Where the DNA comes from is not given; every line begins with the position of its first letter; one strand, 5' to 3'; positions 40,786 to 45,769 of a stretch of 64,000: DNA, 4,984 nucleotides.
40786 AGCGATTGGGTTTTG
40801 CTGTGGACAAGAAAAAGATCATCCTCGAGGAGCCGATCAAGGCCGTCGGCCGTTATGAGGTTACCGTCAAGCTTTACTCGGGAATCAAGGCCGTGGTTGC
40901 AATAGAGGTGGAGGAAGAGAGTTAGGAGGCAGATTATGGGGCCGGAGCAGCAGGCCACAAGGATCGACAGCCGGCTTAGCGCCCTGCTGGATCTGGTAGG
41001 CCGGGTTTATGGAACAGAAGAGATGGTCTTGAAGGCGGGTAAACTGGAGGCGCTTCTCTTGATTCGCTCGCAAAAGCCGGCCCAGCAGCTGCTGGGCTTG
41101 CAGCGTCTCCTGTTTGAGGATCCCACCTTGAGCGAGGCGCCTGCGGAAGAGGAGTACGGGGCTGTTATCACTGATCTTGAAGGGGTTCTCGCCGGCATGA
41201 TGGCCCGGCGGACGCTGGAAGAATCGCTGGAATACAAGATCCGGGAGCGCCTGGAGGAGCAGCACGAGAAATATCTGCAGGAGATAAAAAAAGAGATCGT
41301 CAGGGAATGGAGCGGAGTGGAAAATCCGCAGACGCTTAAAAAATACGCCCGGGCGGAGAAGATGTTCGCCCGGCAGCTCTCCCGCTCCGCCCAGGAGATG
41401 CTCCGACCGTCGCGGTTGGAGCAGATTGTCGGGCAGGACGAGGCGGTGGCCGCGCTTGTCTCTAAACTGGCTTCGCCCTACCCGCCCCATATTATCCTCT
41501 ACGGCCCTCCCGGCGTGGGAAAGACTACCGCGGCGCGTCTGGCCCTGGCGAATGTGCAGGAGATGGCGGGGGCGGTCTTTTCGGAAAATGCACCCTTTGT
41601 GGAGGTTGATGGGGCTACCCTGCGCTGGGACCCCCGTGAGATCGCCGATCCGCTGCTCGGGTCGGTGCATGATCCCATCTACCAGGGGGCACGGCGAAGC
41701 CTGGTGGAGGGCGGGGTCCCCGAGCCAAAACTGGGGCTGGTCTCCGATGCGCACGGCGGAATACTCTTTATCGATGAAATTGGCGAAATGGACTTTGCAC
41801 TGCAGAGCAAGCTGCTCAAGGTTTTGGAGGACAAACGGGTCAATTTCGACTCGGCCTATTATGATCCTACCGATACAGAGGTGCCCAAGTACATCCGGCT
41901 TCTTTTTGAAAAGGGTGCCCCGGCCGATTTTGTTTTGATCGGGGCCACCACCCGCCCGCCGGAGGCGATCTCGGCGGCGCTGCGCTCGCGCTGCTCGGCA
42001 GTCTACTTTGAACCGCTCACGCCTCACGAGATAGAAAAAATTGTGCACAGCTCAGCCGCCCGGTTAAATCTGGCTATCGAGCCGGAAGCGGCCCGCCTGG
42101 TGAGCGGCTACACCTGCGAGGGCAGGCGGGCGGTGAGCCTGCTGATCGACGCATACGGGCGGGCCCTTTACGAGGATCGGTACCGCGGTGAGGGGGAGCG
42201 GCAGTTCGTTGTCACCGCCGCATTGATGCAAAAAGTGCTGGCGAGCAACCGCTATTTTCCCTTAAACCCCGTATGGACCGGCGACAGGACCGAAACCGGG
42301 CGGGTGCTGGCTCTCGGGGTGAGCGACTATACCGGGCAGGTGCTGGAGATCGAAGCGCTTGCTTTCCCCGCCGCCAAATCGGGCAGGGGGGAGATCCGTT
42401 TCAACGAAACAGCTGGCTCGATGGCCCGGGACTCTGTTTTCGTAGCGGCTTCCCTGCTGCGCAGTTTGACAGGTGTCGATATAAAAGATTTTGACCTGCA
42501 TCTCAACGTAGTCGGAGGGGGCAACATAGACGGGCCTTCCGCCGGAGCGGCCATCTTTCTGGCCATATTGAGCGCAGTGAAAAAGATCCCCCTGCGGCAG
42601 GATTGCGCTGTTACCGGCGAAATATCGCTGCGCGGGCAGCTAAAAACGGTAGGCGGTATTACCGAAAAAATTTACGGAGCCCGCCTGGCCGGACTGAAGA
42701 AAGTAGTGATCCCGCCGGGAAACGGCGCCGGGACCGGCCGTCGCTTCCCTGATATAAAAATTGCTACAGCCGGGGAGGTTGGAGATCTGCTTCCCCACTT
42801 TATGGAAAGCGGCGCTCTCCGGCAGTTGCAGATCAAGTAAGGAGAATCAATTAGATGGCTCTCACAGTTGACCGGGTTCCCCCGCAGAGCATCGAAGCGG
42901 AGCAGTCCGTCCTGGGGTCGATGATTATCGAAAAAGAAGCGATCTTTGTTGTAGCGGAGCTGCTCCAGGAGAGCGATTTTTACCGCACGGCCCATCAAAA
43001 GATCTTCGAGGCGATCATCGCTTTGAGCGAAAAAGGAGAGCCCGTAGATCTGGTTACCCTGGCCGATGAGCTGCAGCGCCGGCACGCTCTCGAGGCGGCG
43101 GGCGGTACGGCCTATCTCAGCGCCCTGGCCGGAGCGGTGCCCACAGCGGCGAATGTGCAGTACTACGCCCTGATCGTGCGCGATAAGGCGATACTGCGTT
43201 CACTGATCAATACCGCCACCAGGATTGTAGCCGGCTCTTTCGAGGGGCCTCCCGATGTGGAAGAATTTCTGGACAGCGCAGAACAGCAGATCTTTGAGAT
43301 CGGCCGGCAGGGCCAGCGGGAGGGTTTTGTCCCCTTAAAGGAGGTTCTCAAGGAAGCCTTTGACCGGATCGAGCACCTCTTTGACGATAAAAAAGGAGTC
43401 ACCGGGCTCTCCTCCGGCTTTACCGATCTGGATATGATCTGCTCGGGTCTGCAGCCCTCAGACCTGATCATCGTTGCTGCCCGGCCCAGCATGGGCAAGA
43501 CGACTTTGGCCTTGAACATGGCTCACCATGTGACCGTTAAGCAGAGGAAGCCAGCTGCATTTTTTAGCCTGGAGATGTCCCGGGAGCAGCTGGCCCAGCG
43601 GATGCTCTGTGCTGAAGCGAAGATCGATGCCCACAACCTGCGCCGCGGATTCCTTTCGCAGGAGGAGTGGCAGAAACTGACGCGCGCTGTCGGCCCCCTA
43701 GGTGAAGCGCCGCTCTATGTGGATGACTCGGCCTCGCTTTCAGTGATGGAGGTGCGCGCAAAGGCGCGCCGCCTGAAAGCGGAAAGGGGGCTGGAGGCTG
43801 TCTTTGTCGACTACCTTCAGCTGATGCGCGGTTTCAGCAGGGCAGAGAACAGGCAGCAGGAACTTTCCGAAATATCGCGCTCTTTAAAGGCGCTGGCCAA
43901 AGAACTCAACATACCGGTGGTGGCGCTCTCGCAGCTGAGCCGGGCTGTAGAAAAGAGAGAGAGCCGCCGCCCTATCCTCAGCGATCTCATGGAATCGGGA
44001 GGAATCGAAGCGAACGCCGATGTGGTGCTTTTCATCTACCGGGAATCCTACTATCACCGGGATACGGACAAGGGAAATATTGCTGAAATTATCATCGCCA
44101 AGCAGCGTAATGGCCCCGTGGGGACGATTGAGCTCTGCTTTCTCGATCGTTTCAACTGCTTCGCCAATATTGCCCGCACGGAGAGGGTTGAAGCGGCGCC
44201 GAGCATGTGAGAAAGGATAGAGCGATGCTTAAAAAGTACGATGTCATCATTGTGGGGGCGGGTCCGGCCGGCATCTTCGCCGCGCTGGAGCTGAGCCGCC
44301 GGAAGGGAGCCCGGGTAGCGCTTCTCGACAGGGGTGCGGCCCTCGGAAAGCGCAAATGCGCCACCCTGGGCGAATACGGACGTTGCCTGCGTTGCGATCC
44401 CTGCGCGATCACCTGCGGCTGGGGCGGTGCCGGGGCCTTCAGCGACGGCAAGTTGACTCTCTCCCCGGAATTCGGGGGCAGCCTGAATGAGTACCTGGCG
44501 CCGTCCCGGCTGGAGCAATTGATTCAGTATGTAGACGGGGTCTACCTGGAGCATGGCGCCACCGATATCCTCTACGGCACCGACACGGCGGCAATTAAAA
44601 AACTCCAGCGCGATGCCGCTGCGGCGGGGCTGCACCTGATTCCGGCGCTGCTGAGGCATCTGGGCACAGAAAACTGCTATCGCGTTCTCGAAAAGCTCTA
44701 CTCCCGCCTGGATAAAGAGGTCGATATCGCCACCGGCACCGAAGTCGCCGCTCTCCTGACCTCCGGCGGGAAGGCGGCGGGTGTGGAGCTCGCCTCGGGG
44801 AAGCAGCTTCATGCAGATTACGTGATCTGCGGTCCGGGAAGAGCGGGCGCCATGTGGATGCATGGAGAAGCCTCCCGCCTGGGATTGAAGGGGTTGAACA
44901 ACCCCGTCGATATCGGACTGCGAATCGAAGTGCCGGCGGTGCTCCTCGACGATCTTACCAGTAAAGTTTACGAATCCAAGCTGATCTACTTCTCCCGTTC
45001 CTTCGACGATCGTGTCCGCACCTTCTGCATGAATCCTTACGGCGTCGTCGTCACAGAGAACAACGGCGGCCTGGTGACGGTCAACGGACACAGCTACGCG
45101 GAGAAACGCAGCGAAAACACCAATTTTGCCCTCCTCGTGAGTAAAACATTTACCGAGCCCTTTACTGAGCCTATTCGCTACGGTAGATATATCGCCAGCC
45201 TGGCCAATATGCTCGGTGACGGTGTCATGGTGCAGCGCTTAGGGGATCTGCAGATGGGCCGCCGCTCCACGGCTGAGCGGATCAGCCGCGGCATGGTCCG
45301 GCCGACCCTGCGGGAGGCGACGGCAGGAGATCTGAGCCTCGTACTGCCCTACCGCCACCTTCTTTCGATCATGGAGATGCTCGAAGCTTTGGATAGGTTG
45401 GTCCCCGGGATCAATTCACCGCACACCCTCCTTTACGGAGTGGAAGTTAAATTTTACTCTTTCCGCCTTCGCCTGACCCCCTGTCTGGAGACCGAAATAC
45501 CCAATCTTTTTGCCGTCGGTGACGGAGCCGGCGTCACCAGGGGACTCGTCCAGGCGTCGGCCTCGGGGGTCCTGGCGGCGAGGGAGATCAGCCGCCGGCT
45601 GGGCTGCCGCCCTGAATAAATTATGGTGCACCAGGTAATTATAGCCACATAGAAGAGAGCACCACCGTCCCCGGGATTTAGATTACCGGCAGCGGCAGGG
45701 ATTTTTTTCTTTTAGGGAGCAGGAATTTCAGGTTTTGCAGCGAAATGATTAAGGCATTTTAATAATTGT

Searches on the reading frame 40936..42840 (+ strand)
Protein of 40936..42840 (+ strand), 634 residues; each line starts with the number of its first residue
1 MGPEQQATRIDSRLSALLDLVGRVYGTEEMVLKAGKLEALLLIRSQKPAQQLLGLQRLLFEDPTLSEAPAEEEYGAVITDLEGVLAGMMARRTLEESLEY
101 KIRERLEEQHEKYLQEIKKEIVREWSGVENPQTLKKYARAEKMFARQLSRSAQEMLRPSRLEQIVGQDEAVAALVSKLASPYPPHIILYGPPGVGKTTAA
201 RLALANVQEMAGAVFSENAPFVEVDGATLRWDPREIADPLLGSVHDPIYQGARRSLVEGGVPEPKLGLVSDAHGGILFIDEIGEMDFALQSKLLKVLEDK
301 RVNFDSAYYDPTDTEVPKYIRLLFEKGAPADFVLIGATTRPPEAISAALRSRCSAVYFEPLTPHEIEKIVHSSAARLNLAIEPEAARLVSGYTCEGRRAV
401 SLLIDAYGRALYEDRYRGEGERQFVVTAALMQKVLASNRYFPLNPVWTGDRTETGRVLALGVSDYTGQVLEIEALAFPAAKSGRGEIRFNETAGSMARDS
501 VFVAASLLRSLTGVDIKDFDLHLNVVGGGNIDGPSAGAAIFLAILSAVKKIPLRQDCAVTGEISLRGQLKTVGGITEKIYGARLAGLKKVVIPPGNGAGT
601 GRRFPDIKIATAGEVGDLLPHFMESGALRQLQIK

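Call 48: search_protein_families(library=pfam, proteins=[window:40936-42840:+], max_evalue=0.00001)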
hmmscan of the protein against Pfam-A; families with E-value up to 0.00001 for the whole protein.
window:40936-42840:+ (634 aa): 8 families
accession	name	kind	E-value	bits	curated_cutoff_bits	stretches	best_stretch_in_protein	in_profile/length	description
PF05362.19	Lon_C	-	8.8e-26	91.2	21.1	1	450-596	23-172/205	Lon protease (S16) C-terminal proteolytic domain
PF00158.32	Sigma54_activat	-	3.5e-13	50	20.2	1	168-302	5-122/168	Sigma-54 interaction domain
PF00004.35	AAA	-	4.5e-13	50.2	21.2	1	186-358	1-128/131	ATPase family associated with various cellular activities (AAA)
PF01078.27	Mg_chelatase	-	1.7e-12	47.6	20.3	1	161-305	2-138/207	Magnesium chelatase, subunit ChlI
PF05496.18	RuvB_N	-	4.7e-10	39.9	27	0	156-223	1-70/159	Holliday junction DNA helicase RuvB P-loop domain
PF07728.20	AAA_5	-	9.7e-09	35.8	22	1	185-353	1-139/139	AAA domain (dynein-related subfamily)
PF13541.12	ChlI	-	6.5e-08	32.9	27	1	539-596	64-121/121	Subunit ChlI of Mg-chelatase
PF13191.12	AAA_16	-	1.2e-06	29.6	32.6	1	167-218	5-63/167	AAA ATPase domain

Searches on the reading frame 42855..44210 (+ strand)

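Call 48: search_protein_families(library=pfam, proteins=[window:42855-44210:+], max_evalue=0.00001)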
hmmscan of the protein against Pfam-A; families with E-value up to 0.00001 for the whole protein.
window:42855-44210:+ (451 aa): 3 families
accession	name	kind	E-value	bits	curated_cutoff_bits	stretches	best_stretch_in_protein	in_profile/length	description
PF03796.21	DnaB_C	-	5.8e-109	363.8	27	1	184-438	1-255/255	DnaB-like helicase C terminal domain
PF00772.26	DnaB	-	1.7e-36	124.8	23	1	9-110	2-103/103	DnaB-like helicase N terminal domain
PF13481.12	AAA_25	-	3.6e-15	56.5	27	1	189-361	19-190/195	AAA domain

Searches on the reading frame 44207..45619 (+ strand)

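Call 48: search_protein_families(library=pfam, proteins=[window:44207-45619:+], max_evalue=0.00001)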
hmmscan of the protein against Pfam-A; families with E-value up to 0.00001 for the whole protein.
window:44207-45619:+ (470 aa): 8 families
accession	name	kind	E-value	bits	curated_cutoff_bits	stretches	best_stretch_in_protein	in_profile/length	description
PF21688.3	FAD-depend_C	-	2.9e-12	47.6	27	1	236-414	4-195/197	FAD-dependent protein, C-terminal domain-like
PF01134.28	GIDA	-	9.1e-12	45.2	22.1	0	395-465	316-387/391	Glucose inhibited division protein A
PF07992.20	Pyr_redox_2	-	2.4e-11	44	26.1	0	11-46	1-35/291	Pyridine nucleotide-disulphide oxidoreductase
PF01266.30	DAO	-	4.9e-10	39.9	27.9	1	12-47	1-35/353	FAD dependent oxidoreductase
PF03486.20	HI0933_like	-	7e-09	35.9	50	1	12-60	2-47/244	HI0933-like protein Rossmann domain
PF12831.13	FAD_oxidored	-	3e-07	30.5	27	0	12-47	1-35/416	FAD dependent oxidoreductase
PF00890.30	FAD_binding_2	-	3.5e-07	30.2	20.4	0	12-46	1-34/414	FAD binding domain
PF01494.25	FAD_binding_3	-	1.8e-06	27.9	22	0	10-44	1-34/349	FAD binding domain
